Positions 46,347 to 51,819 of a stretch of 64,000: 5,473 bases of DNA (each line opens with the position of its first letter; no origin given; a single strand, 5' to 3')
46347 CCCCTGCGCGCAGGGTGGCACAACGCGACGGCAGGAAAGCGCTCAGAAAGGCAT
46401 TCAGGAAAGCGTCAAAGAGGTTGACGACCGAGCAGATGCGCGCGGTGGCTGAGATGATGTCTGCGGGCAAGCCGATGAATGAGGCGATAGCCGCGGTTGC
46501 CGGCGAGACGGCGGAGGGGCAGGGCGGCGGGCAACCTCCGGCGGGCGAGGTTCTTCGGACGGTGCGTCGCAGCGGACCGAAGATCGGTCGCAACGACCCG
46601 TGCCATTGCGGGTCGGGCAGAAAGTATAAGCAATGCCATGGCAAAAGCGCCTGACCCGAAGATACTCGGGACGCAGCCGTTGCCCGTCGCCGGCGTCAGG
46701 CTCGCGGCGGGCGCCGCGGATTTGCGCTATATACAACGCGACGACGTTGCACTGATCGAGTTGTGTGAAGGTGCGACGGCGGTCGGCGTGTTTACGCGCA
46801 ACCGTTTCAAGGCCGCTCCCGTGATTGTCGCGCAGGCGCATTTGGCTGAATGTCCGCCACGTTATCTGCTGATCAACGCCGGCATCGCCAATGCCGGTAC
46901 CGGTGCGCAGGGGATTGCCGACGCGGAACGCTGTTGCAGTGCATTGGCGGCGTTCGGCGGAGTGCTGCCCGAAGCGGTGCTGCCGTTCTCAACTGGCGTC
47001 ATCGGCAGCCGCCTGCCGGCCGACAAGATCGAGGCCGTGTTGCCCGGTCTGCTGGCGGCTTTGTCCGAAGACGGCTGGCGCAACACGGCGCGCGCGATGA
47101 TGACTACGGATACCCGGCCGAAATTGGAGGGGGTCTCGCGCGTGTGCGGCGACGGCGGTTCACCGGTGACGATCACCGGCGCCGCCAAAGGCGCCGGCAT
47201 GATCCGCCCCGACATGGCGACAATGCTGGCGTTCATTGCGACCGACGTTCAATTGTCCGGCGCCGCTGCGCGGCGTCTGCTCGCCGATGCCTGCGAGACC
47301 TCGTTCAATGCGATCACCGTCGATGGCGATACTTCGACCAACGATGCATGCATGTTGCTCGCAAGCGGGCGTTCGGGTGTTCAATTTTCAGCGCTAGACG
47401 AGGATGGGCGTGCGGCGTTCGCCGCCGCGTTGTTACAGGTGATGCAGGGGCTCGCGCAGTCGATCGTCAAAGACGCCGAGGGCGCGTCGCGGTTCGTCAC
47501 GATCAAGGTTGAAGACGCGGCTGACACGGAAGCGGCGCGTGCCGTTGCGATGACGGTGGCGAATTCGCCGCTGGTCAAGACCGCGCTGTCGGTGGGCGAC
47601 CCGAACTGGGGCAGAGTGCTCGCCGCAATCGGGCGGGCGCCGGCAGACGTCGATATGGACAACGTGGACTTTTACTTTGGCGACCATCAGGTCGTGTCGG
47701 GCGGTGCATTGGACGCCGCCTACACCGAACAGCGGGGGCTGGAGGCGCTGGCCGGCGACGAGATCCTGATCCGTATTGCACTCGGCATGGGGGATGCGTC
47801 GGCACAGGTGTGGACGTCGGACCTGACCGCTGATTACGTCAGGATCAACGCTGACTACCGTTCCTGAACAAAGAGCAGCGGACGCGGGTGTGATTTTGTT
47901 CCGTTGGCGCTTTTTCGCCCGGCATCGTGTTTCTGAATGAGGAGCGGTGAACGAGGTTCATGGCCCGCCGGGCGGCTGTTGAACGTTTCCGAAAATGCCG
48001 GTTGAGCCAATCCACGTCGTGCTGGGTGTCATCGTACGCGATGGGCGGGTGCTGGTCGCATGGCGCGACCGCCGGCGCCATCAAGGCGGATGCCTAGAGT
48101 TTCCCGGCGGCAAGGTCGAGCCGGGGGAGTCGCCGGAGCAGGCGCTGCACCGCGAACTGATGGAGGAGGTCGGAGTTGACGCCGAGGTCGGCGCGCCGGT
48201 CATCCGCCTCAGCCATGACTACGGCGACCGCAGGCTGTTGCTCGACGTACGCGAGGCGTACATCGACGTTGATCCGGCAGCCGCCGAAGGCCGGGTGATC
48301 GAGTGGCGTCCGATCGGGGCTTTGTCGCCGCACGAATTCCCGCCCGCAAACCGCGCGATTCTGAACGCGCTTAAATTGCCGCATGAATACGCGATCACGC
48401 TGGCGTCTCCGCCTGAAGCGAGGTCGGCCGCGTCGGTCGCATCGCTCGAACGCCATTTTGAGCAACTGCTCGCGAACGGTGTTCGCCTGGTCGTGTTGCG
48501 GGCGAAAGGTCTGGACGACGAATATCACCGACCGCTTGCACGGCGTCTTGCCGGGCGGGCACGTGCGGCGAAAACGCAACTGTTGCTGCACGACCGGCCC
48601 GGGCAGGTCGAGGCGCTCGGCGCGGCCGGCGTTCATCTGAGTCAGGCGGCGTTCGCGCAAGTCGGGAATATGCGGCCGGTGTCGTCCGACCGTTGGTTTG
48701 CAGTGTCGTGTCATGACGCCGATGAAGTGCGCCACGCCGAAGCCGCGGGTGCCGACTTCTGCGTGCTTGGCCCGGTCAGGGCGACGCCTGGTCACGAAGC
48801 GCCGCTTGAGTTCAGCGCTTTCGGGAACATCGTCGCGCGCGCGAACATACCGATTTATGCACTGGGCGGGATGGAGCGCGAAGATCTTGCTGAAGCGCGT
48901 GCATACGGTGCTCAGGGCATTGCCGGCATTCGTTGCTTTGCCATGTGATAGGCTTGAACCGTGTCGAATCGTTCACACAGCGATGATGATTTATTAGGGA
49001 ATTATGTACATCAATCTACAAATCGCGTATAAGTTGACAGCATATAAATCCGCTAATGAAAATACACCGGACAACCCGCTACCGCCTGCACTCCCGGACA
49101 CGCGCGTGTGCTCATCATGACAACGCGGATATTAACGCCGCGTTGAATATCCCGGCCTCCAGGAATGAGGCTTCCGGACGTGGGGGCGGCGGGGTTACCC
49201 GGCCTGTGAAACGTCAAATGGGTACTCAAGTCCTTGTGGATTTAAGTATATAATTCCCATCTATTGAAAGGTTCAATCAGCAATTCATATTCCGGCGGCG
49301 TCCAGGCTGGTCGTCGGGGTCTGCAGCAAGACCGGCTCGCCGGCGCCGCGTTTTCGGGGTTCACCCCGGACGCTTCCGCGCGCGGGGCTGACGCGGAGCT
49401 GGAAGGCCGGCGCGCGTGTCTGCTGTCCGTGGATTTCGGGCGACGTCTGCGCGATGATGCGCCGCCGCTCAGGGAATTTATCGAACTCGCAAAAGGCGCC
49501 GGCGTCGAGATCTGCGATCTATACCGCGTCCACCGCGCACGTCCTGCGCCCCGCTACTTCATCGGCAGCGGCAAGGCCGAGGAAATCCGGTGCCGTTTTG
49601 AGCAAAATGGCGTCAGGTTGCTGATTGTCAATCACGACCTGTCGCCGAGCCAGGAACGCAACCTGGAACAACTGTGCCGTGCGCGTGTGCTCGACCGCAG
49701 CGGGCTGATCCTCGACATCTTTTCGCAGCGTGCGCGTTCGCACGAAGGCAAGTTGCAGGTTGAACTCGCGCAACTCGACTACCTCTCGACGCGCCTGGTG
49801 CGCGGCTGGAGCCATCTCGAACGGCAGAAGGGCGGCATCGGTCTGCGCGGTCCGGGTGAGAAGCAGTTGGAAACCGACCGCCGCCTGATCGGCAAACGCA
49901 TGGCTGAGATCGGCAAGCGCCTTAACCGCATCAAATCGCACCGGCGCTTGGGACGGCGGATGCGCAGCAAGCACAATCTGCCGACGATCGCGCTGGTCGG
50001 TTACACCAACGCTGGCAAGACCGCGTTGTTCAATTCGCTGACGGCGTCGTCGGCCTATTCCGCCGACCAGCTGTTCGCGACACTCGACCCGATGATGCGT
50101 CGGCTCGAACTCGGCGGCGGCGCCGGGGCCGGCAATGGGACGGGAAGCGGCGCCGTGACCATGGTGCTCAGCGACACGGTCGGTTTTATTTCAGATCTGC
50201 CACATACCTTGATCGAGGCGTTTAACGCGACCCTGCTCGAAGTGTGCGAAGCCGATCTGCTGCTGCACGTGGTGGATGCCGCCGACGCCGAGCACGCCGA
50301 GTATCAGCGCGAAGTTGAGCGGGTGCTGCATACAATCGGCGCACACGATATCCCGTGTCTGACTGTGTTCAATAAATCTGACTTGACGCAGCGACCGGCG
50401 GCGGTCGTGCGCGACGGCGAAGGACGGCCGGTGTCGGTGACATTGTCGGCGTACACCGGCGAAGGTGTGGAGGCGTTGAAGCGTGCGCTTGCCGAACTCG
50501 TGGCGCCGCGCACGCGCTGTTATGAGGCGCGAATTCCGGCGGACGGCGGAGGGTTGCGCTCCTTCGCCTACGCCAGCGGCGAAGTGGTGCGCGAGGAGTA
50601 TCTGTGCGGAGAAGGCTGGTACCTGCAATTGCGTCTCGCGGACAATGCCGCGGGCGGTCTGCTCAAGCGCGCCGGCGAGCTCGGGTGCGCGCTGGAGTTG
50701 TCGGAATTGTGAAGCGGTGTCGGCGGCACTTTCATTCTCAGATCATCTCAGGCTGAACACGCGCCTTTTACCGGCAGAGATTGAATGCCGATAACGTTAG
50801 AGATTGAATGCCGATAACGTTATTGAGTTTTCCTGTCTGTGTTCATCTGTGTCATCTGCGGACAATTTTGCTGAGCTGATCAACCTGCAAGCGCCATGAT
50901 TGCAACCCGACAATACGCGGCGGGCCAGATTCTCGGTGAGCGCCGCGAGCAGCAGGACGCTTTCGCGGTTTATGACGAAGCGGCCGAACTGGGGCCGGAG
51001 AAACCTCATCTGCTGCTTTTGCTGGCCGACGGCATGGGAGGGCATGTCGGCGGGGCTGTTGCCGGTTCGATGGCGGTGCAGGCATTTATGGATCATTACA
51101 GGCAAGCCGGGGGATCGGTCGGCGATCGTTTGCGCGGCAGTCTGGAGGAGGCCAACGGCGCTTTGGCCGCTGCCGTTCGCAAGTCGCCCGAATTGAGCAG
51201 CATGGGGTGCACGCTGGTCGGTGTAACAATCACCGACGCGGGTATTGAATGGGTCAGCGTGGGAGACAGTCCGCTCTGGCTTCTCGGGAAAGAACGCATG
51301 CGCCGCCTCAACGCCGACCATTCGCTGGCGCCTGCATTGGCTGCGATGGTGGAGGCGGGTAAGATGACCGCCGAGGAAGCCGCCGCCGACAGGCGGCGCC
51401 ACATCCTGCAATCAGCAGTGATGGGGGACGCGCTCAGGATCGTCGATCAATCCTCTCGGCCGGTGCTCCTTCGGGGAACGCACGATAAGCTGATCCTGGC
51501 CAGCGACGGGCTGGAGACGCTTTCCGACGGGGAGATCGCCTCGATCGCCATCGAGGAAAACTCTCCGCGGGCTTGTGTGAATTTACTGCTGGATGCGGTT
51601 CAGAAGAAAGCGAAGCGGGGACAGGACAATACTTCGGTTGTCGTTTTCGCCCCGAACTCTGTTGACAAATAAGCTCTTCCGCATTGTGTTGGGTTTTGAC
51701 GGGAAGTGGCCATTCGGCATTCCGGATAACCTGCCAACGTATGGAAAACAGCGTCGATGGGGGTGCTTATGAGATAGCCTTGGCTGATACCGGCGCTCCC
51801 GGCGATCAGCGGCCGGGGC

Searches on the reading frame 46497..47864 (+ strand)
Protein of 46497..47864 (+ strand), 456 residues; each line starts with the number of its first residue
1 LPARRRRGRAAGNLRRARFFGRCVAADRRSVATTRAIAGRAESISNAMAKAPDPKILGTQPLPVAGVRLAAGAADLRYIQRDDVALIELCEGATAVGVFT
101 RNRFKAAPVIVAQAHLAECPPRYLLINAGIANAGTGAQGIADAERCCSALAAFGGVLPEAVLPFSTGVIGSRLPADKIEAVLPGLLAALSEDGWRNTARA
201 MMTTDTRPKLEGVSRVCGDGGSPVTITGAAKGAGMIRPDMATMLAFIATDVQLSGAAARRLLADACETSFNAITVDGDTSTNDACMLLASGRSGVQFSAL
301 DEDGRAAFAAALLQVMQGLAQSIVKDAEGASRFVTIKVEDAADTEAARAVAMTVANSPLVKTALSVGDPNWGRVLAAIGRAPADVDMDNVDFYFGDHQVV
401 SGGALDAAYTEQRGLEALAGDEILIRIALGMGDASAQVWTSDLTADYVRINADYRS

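Call 70: search_protein_families(library=pfam, proteins=[window:46497-47864:+], max_evalue=0.001)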
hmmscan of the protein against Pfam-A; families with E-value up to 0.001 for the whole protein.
window:46497-47864:+ (456 aa): 1 family
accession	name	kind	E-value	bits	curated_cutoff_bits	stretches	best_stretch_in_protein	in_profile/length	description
PF01960.23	ArgJ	-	6.2e-132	440.3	32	1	70-456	3-377/377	ArgJ family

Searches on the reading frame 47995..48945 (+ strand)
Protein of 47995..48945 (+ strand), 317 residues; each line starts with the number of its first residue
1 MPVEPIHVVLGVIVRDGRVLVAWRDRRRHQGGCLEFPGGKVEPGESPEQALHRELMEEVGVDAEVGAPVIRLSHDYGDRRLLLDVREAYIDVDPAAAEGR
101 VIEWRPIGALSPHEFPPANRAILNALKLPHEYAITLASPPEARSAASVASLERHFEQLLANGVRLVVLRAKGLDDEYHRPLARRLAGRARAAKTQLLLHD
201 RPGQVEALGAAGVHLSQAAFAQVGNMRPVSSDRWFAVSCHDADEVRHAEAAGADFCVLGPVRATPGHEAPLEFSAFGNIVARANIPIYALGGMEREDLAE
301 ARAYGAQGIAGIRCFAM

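Call 70: search_protein_families(library=pfam, proteins=[window:47995-48945:+], max_evalue=0.001)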
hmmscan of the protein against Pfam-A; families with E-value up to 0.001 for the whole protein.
window:47995-48945:+ (317 aa): 4 families
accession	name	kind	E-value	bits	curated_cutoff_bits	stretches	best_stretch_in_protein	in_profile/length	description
PF02581.23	TMP-TENI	-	3.1e-33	115.1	27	1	149-313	12-178/180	Thiamine monophosphate synthase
PF14815.12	NUDIX_4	-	8.2e-18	64.7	35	1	11-124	3-112/113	NUDIX domain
PF00293.34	NUDIX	-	1.3e-16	61.2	21.1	1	7-78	3-75/134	NUDIX domain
PF22327.2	Nudt16-like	-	3.5e-05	24.2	27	1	32-64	33-66/161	U8 snoRNA-decapping enzyme-like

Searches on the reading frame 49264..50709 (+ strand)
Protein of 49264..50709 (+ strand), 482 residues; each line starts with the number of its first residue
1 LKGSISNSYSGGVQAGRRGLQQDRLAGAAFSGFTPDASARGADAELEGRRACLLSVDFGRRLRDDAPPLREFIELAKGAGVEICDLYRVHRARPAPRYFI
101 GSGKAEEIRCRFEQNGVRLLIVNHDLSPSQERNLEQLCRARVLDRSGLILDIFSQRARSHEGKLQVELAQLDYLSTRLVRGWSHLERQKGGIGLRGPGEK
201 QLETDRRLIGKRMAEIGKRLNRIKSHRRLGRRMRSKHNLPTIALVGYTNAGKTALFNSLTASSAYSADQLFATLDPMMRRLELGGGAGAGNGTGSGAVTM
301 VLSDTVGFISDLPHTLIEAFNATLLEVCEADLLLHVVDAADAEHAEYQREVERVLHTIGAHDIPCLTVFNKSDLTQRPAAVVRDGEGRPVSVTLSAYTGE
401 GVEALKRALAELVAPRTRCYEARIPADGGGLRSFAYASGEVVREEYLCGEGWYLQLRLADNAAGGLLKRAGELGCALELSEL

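Call 70: search_protein_families(library=pfam, proteins=[window:49264-50709:+], max_evalue=0.001)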
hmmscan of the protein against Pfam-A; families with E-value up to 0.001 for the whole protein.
window:49264-50709:+ (482 aa): 7 families
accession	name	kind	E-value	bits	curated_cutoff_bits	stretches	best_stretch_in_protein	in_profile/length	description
PF16360.10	GTP-bdg_M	-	1.4e-28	99.7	29.5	1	156-234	1-79/79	GTP-binding GTPase Middle Region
PF13167.11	GTP-bdg_N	-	5.2e-26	91.5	25.4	1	69-153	4-88/89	GTP-binding GTPase N-terminal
PF01926.29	MMR_HSR1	-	2e-18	67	21.9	1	241-371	1-113/113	50S ribosome-binding GTPase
PF02421.24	FeoB_N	-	8.8e-05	22.5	27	0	241-264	2-25/156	Ferrous iron transport protein B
PF03193.22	RsgA_GTPase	-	8.9e-05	22.8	30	0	337-411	29-106/174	RsgA GTPase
PF19275.4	HflX_C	-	0.00054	20.4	26.4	0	382-472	3-93/102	HflX C-terminal domain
PF00009.33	GTP_EFTU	-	0.00091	19.3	26.5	0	329-412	92-185/188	Elongation factor Tu GTP binding domain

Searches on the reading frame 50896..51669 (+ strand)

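Call 70: search_protein_families(library=pfam, proteins=[window:50896-51669:+], max_evalue=0.001)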
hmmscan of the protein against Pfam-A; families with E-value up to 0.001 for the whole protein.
window:50896-51669:+ (258 aa): 2 families
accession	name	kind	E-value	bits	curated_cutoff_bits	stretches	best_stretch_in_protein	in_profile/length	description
PF13672.11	PP2C_2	-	5.7e-09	36.3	24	1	38-207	24-175/209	Protein phosphatase 2C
PF00481.26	PP2C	-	1.9e-05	24.9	20.3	0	8-143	4-141/255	Protein phosphatase 2C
